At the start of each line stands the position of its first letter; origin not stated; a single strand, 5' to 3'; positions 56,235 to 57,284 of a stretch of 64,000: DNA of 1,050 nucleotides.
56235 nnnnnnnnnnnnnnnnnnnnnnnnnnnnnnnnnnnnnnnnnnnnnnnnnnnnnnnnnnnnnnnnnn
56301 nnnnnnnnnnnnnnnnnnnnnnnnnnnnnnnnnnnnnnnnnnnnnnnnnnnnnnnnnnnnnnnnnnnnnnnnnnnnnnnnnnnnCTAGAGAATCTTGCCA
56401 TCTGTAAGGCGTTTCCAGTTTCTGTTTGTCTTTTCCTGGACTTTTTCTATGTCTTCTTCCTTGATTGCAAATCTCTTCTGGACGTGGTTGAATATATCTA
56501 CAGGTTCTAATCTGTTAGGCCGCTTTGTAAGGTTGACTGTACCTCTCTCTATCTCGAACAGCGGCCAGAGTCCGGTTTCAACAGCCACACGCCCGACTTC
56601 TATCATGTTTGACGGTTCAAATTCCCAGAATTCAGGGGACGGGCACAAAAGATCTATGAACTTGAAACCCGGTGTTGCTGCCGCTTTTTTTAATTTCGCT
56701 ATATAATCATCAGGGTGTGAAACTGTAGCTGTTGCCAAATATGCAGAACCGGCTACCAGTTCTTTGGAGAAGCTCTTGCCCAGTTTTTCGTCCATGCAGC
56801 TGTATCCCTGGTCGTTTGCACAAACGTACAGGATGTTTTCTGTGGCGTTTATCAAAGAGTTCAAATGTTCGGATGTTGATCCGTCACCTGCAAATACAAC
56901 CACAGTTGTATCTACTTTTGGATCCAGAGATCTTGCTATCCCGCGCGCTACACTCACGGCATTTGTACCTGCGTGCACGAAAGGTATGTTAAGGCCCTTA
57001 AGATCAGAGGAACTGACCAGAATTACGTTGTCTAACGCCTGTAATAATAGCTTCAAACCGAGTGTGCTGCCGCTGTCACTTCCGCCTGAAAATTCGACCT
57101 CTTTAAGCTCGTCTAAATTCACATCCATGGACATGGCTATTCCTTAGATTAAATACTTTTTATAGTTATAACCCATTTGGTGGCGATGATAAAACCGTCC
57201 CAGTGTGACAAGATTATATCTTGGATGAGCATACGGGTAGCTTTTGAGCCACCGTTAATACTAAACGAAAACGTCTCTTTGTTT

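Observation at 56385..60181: Split and apparently degenerate 2-oxoacid:ferredoxin oxidoreductase cluster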

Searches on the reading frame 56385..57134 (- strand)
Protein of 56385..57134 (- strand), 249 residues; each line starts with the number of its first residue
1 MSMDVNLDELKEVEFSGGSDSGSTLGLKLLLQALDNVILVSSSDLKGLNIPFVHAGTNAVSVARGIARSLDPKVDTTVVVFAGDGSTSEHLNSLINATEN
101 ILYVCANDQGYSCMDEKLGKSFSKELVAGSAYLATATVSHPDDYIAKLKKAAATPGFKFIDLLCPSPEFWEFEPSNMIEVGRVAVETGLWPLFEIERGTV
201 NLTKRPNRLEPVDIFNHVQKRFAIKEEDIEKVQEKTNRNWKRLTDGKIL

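Call 5: search_protein_families(library=pfam, proteins=[window:56385-57134:-], max_evalue=0.01)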
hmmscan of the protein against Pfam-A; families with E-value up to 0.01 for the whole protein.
window:56385-57134:- (249 aa): 1 family
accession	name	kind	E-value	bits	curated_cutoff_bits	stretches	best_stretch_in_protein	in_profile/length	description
PF02775.26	TPP_enzyme_C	-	1.4e-08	35.1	21.9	1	58-161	32-150/151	Thiamine pyrophosphate enzyme, C-terminal TPP binding domain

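Call 8: search_protein_families(library=ncbifam, proteins=[window:56385-57134:-], max_evalue=0.01)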
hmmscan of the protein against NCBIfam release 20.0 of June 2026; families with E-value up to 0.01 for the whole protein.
window:56385-57134:- (249 aa): 4 families
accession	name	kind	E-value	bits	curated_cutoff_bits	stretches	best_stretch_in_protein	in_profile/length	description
NF008818.0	PRK11864.1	subfamily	7.9e-39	133.5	405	2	130-244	172-293/300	3-methyl-2-oxobutanoate dehydrogenase subunit beta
NF008819.1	PRK11865.1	equivalog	9.4e-39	133.4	405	2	131-244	177-297/300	pyruvate synthase subunit PorB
NF045792.1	OxalOxredbeta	equivalog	6.1e-25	87.9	590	1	131-241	190-301/311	oxalate oxidoreductase subunit beta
NF045766.1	PhenlGlyoxDHPadI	equivalog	7.7e-19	67.8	700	2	129-243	315-433/443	NADH-dependent phenylglyoxylate dehydrogenase subunit beta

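Call 22: search_solved_structures(query=window:56385-57134:-, max_evalue=0.001, show_alignments=4)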
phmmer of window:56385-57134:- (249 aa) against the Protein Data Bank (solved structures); distinct sequences matched with E-value up to 0.001: 2.
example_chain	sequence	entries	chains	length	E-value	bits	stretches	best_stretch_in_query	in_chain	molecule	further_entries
9bt4_C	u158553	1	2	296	1.3e-21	80.4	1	128-239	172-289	Pyruvate:Ferredoxin Oxidoreductase, subunit beta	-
5c4i_C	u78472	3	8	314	1.3e-17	67.3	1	131-234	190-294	Oxalate oxidoreductase subunit beta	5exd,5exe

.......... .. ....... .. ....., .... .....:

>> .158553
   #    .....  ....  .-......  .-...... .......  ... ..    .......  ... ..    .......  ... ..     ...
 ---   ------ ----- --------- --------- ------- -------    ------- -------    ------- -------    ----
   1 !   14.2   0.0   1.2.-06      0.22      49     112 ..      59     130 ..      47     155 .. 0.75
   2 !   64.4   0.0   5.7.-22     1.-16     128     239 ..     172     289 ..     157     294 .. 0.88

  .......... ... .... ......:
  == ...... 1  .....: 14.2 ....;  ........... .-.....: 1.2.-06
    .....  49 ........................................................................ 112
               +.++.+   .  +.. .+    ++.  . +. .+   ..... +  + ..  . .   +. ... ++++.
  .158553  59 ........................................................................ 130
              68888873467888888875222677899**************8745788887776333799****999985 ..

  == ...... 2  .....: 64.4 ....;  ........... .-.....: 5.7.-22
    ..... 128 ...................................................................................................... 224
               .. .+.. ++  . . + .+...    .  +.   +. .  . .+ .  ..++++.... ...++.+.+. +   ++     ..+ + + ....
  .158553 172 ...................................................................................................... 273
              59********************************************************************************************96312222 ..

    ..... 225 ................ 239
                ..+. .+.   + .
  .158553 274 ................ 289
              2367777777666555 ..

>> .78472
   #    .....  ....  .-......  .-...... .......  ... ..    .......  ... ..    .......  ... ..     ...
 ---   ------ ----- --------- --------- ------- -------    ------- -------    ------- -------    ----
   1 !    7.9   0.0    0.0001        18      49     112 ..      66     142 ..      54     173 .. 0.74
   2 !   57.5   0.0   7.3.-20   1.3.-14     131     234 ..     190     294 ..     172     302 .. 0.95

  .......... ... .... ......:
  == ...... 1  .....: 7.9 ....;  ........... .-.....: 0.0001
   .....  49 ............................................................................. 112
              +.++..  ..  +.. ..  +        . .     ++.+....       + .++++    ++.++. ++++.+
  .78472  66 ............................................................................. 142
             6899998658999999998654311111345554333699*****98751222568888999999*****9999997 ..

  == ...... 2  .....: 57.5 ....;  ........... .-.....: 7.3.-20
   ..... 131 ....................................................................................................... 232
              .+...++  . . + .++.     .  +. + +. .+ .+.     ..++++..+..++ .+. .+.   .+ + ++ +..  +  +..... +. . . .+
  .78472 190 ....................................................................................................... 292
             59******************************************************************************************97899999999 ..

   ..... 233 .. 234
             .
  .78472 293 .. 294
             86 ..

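Call 25: find_homologous_proteins(query=window:56385-57134:-, max_evalue=1e-15)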
Query window:56385-57134:- (249 aa): 67 proteins with E <= 1e-15 among 1134 candidates.
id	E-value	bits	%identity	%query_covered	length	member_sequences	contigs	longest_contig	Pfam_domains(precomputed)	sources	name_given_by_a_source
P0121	2.2e-159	546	100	99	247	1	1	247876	PF02775.27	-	-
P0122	1.4e-125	436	79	99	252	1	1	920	PF02775.27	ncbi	-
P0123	1.7e-103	363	63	100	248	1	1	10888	PF02775.27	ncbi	-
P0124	2.7e-94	333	62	100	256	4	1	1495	PF02775.27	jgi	jgi:pyruvate ferredoxin oxidoreductase beta subunit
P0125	1.4e-91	324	59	100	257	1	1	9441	PF02775.27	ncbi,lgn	-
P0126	8.2e-89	315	58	100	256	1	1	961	PF02775.27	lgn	-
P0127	2.1e-88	314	58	100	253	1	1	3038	-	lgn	-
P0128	4.6e-88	313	56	100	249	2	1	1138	PF02775.27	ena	-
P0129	3.1e-87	310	58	100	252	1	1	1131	PF02775.27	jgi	jgi:pyruvate ferredoxin oxidoreductase beta subunit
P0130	9.0e-87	309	57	100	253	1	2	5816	PF02775.27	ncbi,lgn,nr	ncbi:MAG: hypothetical protein HY517_01005 [Candidatus Aenigmarchaeota archaeon]|nr:hypothetical pro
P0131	2.7e-86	307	58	100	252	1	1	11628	PF02775.27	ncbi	-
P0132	2.7e-86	307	54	100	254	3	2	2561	PF02775.27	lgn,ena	-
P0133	4.4e-86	306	55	100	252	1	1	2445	PF02775.27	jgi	jgi:pyruvate ferredoxin oxidoreductase beta subunit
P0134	9.8e-86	305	55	100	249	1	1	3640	PF02775.27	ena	-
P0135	1.5e-84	301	57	100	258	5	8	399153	PF02775.27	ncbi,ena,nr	ncbi:MAG: 2-oxoacid:ferredoxin oxidoreductase subunit beta [archaeon GW2011_AR5]|nr:MAG: 2-oxoacid:f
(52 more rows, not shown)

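Call 28: find_encoding_contigs(protein=P0122, flank=3000, max_places=2)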
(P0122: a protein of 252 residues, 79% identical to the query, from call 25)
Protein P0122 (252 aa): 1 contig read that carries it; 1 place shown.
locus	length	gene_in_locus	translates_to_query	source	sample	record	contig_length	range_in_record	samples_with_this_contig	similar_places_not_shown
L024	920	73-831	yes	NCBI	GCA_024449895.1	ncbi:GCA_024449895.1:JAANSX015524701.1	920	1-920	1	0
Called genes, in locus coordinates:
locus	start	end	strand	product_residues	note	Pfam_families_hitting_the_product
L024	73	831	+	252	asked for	PF02775:TPP_enzyme_C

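Call 30: find_encoding_contigs(protein=P0125, flank=7000, max_places=2)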
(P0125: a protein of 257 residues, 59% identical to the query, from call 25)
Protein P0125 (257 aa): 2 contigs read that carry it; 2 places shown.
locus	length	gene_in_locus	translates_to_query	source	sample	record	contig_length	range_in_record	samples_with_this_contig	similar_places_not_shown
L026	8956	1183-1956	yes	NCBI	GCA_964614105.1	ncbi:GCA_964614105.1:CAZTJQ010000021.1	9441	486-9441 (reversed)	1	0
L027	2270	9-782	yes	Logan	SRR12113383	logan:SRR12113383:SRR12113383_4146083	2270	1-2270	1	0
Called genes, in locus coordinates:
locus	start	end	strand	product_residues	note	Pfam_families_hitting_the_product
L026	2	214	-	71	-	?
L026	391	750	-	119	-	-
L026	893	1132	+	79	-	-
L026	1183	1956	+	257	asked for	PF02775:TPP_enzyme_C (weak)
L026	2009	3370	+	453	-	PF02629:CoA_binding, PF13380:CoA_binding_2, PF13607:Succ_CoA_lig, PF19045:Ligase_CoA_2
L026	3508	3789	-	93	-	-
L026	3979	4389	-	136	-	-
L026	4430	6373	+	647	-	-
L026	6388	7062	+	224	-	PF00149:Metallophos, PF12850:Metallophos_2 (weak)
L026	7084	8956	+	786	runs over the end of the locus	?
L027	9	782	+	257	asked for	PF02775:TPP_enzyme_C (weak)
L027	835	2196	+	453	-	PF02629:CoA_binding, PF13380:CoA_binding_2, PF13607:Succ_CoA_lig, PF19045:Ligase_CoA_2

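Call 60: predict_structure(alignment_id=A2)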
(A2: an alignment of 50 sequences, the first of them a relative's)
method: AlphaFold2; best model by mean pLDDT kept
length: 247 residues; sequences in the alignment: 50
mean_pLDDT: 89.4   pTM: 0.90
mean pLDDT of the five models: 89.4, 89.0, 88.3, 88.1, 88.0
residues with pLDDT >= 90: 180; 70-90: 44; 50-70: 20; < 50: 3
segments of 3 or more residues with pLDDT < 50: none
pLDDT, mean of each block of 10 residues (from residue 1): 65 71 93 95 86 94 95 94 92 96 82 60 93 96 98 97 91 93 94 93 92 91 93 94 88
secondary structure, 60 per line:
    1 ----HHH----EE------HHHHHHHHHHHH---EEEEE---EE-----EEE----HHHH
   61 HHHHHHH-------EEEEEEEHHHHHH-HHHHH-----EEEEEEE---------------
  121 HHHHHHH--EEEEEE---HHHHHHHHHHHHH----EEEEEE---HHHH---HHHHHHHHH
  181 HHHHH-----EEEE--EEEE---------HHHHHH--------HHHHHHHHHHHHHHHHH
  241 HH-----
elements in order: H20-31 E35-39 E50-52 H57-67 E75-81 H82-87 H89-93 E99-105 H121-127 E130-135 H139-151 E156-161 H165-168 H172-185 E191-194 E197-200 H210-215 H224-242
